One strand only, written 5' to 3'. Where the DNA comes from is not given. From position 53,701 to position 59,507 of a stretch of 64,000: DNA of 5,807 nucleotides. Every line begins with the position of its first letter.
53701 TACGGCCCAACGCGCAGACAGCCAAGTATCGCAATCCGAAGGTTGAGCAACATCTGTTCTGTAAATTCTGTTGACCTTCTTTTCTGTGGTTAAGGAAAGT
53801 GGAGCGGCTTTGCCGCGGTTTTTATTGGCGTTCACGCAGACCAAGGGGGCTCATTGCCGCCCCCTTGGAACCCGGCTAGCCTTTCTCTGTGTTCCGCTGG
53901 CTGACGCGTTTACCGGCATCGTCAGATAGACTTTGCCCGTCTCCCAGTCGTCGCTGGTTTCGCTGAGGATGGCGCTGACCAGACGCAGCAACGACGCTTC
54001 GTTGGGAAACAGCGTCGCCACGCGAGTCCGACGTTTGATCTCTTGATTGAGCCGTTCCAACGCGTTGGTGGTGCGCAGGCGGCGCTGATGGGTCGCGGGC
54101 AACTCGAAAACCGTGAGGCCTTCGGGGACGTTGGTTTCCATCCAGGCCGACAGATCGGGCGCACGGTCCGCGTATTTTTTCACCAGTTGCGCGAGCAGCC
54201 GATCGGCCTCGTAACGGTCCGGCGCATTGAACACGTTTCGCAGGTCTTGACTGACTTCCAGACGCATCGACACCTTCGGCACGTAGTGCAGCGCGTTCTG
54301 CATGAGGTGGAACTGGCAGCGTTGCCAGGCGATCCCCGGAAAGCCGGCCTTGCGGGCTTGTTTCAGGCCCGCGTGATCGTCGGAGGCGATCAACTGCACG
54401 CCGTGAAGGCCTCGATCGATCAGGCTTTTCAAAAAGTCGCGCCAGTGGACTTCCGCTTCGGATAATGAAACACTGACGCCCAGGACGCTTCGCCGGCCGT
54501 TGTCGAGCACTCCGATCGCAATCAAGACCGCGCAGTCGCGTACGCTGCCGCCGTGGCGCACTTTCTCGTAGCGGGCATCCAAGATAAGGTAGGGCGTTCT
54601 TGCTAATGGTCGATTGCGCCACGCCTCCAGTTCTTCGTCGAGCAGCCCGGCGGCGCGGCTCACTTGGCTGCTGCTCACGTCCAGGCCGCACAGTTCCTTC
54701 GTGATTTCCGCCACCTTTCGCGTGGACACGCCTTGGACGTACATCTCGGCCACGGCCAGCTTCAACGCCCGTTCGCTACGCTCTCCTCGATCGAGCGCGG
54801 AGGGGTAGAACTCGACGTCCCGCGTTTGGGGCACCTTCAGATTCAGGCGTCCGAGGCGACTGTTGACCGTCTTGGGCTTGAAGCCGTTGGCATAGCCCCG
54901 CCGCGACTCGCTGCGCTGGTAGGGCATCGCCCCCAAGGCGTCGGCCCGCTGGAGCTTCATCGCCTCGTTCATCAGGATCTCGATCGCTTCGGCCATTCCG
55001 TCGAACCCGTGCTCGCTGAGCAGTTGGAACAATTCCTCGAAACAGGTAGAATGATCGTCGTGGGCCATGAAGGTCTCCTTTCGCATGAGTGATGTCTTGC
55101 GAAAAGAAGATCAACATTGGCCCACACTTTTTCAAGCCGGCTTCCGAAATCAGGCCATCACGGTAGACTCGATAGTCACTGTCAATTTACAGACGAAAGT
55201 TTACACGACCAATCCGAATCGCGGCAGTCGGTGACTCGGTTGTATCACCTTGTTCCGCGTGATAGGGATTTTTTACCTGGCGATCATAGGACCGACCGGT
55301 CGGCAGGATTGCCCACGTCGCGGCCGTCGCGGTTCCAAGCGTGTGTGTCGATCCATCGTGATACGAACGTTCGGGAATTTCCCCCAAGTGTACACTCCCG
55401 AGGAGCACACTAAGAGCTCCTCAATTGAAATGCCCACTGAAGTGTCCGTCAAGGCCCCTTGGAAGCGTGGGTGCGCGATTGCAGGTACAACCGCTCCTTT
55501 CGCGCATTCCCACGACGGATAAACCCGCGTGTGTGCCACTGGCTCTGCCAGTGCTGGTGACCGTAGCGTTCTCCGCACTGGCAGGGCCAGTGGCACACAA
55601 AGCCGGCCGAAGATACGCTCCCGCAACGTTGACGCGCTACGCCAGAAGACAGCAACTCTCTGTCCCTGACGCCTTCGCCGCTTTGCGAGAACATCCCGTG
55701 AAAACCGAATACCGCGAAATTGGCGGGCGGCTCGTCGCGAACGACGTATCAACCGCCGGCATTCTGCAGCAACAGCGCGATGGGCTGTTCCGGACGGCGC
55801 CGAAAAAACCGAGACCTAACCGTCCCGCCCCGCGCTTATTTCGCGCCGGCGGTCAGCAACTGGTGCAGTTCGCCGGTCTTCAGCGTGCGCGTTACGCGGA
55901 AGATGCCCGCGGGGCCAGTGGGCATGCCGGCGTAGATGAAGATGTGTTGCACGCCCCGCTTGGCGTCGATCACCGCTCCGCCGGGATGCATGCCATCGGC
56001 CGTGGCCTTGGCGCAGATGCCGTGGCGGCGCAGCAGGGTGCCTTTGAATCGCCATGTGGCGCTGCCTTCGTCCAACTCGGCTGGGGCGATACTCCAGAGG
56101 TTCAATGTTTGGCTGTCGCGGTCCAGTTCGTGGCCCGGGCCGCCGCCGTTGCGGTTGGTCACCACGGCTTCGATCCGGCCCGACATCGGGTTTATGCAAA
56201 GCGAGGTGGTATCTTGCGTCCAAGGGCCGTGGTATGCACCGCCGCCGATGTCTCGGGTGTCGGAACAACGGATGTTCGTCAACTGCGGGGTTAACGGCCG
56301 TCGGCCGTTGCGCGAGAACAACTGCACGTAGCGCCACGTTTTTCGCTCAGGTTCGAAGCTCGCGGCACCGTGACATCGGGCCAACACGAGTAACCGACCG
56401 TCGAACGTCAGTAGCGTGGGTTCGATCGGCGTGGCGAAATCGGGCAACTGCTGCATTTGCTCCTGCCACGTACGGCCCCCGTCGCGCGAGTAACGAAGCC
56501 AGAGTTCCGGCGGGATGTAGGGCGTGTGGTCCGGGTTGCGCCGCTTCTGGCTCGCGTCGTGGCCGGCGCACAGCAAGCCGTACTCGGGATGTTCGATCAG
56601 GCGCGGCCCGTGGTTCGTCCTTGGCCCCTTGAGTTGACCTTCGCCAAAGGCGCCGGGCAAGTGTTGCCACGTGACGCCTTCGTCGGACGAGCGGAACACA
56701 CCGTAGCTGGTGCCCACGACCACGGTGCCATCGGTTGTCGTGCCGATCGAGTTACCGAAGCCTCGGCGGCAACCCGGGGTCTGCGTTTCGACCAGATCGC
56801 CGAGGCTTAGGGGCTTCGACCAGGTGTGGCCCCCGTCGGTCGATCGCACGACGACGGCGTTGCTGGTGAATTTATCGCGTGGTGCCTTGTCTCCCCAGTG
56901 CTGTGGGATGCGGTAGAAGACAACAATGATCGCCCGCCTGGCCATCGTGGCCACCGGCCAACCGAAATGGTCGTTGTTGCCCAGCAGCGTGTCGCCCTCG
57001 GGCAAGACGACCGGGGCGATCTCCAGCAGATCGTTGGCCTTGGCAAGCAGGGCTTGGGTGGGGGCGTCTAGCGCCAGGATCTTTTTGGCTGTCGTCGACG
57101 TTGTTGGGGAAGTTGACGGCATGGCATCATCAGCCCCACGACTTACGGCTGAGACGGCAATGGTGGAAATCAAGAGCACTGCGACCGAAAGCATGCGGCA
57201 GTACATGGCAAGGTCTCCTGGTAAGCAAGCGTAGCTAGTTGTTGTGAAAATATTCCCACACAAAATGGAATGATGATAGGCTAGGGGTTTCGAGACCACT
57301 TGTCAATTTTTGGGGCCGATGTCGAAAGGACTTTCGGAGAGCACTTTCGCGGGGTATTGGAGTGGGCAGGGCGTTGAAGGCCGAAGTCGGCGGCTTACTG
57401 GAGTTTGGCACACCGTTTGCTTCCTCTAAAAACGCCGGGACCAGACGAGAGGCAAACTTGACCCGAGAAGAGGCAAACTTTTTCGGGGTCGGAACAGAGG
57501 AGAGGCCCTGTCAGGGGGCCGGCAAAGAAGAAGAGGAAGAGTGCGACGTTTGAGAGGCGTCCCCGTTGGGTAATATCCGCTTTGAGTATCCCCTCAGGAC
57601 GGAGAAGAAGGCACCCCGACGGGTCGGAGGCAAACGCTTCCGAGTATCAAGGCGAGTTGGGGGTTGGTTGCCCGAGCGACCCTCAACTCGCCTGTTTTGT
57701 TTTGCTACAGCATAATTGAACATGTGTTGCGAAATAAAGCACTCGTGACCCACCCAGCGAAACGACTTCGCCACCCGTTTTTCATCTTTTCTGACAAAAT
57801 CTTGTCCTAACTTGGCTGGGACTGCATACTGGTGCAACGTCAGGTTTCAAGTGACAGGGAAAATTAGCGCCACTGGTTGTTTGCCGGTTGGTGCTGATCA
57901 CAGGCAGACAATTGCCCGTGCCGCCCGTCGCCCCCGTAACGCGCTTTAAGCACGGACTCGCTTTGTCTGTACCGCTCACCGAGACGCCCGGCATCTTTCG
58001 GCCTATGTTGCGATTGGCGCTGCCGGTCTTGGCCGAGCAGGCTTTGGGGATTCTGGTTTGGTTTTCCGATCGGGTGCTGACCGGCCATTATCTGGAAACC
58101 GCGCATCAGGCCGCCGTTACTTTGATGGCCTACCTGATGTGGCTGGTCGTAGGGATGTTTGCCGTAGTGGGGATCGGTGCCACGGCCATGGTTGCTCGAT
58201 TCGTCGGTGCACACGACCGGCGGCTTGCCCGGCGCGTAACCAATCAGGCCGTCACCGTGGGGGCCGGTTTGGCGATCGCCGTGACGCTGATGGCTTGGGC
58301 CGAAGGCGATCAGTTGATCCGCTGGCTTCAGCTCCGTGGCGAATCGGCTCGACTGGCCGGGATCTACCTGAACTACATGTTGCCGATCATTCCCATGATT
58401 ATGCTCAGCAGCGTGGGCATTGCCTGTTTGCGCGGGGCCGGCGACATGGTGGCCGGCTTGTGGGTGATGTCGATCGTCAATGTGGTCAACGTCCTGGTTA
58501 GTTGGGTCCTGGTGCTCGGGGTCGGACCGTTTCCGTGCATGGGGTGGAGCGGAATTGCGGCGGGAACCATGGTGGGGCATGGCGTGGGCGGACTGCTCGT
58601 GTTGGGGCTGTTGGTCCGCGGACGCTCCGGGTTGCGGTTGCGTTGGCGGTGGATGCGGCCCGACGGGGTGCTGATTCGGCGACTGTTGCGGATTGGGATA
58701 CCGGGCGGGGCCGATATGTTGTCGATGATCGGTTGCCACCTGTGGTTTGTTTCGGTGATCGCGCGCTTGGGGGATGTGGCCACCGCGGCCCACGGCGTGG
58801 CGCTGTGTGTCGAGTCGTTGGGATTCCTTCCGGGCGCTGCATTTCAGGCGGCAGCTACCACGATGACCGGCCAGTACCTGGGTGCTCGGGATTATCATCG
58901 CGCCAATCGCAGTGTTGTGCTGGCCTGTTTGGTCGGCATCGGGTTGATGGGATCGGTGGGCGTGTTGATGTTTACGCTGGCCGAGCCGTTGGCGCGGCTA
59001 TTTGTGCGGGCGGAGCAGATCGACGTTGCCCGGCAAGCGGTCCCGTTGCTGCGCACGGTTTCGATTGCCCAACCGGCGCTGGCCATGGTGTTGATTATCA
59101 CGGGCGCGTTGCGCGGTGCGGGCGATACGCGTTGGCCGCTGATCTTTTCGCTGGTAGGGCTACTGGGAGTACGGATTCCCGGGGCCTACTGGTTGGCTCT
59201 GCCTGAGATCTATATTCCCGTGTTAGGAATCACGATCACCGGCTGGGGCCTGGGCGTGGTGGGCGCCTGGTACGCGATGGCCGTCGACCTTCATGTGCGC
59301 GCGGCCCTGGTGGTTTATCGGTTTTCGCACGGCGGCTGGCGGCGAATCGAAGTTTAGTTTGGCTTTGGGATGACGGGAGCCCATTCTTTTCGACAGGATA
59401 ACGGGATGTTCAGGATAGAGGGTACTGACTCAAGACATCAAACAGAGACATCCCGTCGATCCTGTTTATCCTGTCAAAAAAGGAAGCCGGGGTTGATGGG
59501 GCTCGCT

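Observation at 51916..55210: Low-GC accessory islet downstream of gyrB: IS256 element plus a tight three-gene operon (unknown / double zinc ribbon / HEAT repeat)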

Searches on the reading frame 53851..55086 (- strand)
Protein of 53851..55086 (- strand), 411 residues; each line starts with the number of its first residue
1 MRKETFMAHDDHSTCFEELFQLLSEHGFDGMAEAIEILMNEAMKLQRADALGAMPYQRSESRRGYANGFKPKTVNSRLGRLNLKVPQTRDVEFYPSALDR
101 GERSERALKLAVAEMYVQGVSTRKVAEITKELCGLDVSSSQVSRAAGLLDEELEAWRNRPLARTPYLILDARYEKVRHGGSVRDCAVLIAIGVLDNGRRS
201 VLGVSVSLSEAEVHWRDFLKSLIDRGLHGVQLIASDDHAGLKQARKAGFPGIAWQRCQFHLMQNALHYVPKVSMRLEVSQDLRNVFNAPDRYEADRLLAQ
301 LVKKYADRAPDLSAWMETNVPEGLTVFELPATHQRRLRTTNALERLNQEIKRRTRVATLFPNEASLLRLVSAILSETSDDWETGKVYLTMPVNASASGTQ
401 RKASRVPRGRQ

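Call 3: search_protein_families(library=pfam, proteins=[window:53851-55086:-], max_evalue=1)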
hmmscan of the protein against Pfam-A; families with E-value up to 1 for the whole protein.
window:53851-55086:- (411 aa): 2 families
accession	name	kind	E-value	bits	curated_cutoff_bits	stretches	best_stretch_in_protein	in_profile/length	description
PF00872.24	Transposase_mut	-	3.1e-107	359.2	21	1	29-383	24-378/379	Transposase, Mutator family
PF10551.15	MULE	-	1.2e-07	32.5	27.6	1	186-264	16-99/99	MULE transposase domain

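Call 4: search_protein_families(library=padloc, proteins=[window:53851-55086:-], max_evalue=1)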
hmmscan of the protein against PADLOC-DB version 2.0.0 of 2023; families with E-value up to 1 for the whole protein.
window:53851-55086:- (411 aa): 0 families

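Call 5: search_protein_families(library=ncbifam, proteins=[window:53851-55086:-], max_evalue=1)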
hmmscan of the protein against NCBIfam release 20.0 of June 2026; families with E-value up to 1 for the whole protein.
window:53851-55086:- (411 aa): 8 families
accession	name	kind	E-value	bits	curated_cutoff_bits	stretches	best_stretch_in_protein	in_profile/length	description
NF033543.2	transpos_IS256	equivalog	3.2e-108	361.7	150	1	48-376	2-337/338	IS256 family transposase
NF041731.2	transpos_ISH6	equivalog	4.3e-15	55.4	240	1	16-355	15-381/414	ISH6 family transposase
NF033544.1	transpos_IS1249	exception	1.8e-05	24.1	300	1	185-349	107-263/382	IS1249 family transposase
NF033572.1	transpos_ISKra4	equivalog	0.00062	19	205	1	34-159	35-168/422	ISKra4 family transposase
NF048019.1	IS256_Zn_var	equivalog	0.0045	16.3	150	1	136-288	60-195/304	IS256 family transposase, variant Zn-binding type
NF033587.1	transpos_IS6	equivalog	0.013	15.2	125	1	101-154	3-56/202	IS6 family transposase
NF033550.5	transpos_ISL3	equivalog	0.081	12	180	1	214-314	163-244/370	ISL3 family transposase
NF033529.1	transpos_ISLre2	equivalog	0.29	10.4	200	1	98-155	28-84/382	ISLre2 family transposase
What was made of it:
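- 53741..55210 (-): Complete IS256-family insertion sequence (1470 bp). Inverted repeats at 53741-53767 and 55184-55210. Transposase gene at 53851-55086 (or 55068 for the 405-aa version). NCBIfam transpos_IS256 scores 361.7 bits against a cut-off of 150 (call 5).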

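Call 43: list_cluster_members(proteins=[window:49204-51711:+, window:47584-48699:+, window:53851-55086:-, window:53854-55068:-])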
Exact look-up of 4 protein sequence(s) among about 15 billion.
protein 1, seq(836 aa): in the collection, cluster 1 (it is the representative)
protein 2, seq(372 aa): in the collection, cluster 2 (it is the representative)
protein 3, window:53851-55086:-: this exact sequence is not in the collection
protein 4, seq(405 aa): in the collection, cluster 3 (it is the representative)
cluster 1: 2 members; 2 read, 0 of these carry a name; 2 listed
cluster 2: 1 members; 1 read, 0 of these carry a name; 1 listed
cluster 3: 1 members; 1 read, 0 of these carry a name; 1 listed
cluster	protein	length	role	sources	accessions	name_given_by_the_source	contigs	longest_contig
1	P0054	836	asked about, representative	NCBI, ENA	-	-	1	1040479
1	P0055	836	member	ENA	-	-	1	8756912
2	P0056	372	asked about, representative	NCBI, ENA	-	-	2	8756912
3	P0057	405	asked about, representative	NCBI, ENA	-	-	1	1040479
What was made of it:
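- Closest known: IS256-family insertion sequences. Different: The exact transposase is a singleton in the protein collection (call 43), so this is simply a new isoform or member.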

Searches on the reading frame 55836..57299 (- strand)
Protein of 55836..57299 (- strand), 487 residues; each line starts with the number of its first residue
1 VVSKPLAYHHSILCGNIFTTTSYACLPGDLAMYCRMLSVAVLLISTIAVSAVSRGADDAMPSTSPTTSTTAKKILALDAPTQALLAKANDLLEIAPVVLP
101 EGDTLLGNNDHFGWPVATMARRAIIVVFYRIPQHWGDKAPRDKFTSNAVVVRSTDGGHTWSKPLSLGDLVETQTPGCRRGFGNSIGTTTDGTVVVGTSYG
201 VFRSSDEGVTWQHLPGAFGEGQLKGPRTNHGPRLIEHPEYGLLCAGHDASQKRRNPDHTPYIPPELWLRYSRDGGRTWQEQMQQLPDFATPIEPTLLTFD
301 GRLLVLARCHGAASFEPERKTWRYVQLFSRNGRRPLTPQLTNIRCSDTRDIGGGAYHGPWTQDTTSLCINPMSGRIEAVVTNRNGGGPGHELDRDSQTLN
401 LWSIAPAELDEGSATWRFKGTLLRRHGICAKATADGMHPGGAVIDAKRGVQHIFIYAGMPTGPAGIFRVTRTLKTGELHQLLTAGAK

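Call 3: search_protein_families(library=pfam, proteins=[window:55836-57299:-], max_evalue=1)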
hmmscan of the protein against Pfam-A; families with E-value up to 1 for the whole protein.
window:55836-57299:- (487 aa): 9 families
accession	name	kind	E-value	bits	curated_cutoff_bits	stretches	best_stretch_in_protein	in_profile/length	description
PF13088.12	BNR_2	-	9.8e-09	35.4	31.4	2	109-212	48-151/277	BNR repeat-like domain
PF02012.26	BNR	-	2.1e-07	30.3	27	2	270-279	2-11/12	BNR/Asp-box repeat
PF24316.1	Tli3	-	0.0049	17.6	27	0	266-282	84-99/129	T6SS Tli3 immunity protein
PF13810.12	DUF4185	-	0.0064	16.2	39.5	0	133-163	114-142/309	Domain of unknown function (DUF4185)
PF15902.12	Sortilin-Vps10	-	0.018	14.3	33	1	150-283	3-114/446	Sortilin, neurotensin receptor 3,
PF21471.3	Reelin_subrepeat-B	-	0.059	13.6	27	0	266-280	60-74/127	Reelin subrepeat B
PF14870.12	PSII_BNR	-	0.17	11.6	27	0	147-214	37-97/303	Photosynthesis system II assembly factor YCF48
PF03174.19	CHB_HEX_C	-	0.24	11.8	23.6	0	264-282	33-51/76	Chitobiase/beta-hexosaminidase C-terminal domain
PF14312.12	FG-GAP_2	-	0.28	11.8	23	0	109-124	15-30/49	FG-GAP repeat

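Call 50: list_cluster_members(proteins=[window:55839-57299:-, window:55839-57206:-, window:55839-57194:-, window:57888-59354:+, window:58005-59354:+, window:48726-49025:+, P0001, P0028, P0035])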
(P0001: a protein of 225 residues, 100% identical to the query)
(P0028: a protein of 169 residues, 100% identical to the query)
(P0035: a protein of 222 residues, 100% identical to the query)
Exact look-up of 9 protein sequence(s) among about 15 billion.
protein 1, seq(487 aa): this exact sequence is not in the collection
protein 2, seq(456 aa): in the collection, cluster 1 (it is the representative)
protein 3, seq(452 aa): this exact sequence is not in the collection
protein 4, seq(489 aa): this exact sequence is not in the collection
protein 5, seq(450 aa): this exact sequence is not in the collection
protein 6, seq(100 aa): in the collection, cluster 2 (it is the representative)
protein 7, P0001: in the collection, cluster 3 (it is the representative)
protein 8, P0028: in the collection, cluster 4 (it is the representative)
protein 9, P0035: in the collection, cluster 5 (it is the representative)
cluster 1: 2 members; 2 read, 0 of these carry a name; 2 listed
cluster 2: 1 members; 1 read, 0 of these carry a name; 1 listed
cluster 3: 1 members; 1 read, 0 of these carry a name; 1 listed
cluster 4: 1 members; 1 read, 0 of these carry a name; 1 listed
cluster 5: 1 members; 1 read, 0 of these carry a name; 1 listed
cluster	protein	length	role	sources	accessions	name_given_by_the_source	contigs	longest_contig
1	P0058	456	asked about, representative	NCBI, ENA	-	-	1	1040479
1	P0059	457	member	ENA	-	-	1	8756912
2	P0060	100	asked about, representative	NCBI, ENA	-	-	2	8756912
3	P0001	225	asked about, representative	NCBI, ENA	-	-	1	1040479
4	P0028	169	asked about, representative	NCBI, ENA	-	-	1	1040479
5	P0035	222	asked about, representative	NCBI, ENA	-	-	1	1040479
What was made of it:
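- The IS and the trio are adjacent and co-directional, and both are absent from the relative (calls 43, 50).
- Tried and rejected: Absence was inferred instead from protein-cluster membership (calls 43, 50).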

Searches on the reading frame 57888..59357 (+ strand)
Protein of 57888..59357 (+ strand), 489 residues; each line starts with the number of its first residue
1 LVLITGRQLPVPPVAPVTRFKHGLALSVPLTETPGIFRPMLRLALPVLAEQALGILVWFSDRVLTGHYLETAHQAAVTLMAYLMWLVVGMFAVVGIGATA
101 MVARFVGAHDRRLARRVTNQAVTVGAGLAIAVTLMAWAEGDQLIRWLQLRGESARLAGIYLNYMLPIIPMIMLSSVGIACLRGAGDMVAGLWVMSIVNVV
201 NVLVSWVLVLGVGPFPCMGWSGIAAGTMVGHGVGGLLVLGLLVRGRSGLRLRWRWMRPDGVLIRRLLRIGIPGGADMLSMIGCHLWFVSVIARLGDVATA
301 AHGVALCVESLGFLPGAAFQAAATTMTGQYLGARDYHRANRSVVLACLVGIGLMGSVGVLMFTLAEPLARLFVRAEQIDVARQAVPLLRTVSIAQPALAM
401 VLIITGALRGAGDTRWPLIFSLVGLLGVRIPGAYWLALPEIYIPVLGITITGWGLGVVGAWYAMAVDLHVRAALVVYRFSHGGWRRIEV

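Call 69: search_protein_families(library=ncbifam, proteins=[window:57888-59357:+], max_evalue=0.00001)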
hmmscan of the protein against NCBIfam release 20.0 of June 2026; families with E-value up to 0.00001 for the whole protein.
window:57888-59357:+ (489 aa): 8 families
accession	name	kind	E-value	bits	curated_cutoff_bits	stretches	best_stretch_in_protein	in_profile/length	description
TIGR00797.1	matE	subfamily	3e-64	217.3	147.4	1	46-449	1-386/396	MATE family efflux transporter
NF007562.1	PRK10189.1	equivalog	3.4e-34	118.4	465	1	37-484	26-462/470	EmmdR/YeeO family multidrug/toxin efflux MATE transporter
NF041801.1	MATE_SolL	equivalog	3.2e-28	98.7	780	1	35-486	17-453/458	solanimycin export family MATE transporter SolL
NF001214.0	PRK00187.1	equivalog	1.5e-16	60.4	449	1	40-479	12-441/464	NorM family multidrug efflux MATE transporter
NF000131.1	MATE_multi_MepA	equivalog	3.8e-14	52.8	850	1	33-306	11-280/451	multidrug efflux MATE transporter MepA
NF052396.1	MATE_WgkD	equivalog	1.1e-10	41.1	510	1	41-423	6-381/428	tryglysin-associated MATE efflux transporter WgkD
NF000263.1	MATE_multi_NorM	equivalog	1.2e-09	38.1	950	1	38-438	18-417/459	multidrug efflux MATE transporter NorM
NF007130.1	PRK09575.1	equivalog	8.4e-06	25.3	445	0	36-378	4-343/435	MATE family efflux transporter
